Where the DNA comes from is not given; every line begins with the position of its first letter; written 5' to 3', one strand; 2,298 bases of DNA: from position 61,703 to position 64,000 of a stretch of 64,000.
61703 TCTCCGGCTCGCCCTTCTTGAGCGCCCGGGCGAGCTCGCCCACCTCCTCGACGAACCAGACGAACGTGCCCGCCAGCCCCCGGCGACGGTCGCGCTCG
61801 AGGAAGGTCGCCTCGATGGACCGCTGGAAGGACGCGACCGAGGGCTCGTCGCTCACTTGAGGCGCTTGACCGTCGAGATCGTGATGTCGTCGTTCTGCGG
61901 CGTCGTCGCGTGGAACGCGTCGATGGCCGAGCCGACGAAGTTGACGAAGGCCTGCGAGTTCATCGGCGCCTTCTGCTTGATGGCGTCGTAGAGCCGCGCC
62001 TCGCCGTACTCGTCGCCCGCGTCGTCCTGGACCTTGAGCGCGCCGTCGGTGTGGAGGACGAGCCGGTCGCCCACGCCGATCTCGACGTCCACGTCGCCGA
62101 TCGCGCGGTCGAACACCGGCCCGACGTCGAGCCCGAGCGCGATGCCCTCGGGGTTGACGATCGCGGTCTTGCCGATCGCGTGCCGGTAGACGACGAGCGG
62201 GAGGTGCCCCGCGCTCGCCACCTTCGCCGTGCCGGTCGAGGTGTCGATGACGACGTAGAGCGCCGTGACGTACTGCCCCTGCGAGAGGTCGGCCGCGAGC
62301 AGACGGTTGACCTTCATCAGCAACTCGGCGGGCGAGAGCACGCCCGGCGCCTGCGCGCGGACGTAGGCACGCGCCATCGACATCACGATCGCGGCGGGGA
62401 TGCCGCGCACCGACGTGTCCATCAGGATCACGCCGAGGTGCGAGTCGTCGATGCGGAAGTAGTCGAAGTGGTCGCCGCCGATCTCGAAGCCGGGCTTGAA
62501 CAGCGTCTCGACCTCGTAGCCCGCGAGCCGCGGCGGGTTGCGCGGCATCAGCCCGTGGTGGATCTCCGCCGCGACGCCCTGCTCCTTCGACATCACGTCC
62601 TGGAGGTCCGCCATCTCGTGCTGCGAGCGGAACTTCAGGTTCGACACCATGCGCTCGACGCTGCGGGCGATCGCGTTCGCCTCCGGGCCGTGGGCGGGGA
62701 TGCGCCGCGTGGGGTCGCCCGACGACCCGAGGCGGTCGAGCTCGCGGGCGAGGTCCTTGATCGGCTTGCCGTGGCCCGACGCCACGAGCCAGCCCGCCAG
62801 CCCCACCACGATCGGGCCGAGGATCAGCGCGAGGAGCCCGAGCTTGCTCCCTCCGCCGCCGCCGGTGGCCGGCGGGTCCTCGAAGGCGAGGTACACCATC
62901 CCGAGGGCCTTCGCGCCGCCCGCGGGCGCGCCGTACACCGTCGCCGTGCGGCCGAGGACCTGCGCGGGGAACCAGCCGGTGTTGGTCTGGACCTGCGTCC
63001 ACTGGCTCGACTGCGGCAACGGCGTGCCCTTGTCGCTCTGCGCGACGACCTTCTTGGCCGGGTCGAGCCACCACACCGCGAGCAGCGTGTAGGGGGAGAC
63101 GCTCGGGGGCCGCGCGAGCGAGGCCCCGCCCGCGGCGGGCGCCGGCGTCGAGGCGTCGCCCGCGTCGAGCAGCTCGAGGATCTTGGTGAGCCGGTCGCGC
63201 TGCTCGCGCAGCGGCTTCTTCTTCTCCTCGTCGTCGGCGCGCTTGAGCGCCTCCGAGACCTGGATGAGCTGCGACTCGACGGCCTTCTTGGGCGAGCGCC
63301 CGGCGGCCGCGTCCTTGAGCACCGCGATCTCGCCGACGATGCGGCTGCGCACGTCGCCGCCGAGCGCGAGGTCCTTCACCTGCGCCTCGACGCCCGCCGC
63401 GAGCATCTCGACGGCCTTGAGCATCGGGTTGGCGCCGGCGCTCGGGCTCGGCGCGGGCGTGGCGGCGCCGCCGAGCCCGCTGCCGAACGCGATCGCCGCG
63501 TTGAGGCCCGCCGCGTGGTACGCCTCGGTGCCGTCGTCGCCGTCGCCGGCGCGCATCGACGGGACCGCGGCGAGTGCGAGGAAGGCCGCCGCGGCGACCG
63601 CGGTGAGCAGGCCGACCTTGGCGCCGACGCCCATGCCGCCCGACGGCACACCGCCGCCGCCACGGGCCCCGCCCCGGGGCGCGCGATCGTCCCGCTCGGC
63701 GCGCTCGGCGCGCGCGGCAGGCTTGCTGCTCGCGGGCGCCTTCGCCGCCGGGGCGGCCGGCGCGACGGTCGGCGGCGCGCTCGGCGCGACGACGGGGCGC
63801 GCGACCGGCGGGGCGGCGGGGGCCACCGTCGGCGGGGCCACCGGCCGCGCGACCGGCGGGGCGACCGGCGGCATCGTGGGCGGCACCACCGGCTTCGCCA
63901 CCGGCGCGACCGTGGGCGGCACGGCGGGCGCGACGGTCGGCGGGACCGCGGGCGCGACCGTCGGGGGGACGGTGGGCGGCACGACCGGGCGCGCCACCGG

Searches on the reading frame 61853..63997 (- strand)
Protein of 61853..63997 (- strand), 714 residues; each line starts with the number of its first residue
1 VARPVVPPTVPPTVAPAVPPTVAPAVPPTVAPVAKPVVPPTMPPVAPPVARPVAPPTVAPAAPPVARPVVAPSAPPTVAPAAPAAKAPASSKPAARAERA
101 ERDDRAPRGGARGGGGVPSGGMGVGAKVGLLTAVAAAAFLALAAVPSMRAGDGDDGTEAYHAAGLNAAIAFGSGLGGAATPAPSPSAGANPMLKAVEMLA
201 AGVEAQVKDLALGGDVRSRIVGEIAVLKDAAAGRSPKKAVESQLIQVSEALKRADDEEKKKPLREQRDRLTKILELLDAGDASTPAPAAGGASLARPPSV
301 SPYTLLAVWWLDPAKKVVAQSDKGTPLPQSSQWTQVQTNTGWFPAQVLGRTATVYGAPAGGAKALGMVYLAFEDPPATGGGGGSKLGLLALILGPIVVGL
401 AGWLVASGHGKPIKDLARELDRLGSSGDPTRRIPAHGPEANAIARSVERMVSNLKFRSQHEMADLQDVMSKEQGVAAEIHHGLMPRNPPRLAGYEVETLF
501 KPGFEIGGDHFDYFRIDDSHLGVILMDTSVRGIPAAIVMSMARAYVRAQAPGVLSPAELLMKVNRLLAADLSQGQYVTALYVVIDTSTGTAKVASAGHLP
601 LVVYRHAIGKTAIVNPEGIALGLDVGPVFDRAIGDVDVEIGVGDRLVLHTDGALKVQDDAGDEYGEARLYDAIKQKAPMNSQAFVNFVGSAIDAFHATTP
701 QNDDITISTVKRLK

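Call 48: search_protein_families(library=pfam, proteins=[window:61853-63997:-], max_evalue=0.00001)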
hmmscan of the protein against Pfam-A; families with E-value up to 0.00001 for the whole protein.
window:61853-63997:- (714 aa): 1 family
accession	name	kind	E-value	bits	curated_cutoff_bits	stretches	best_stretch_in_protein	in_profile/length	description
PF07228.17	SpoIIE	-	1e-33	117.4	25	1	518-712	2-191/192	Stage II sporulation protein E (SpoIIE)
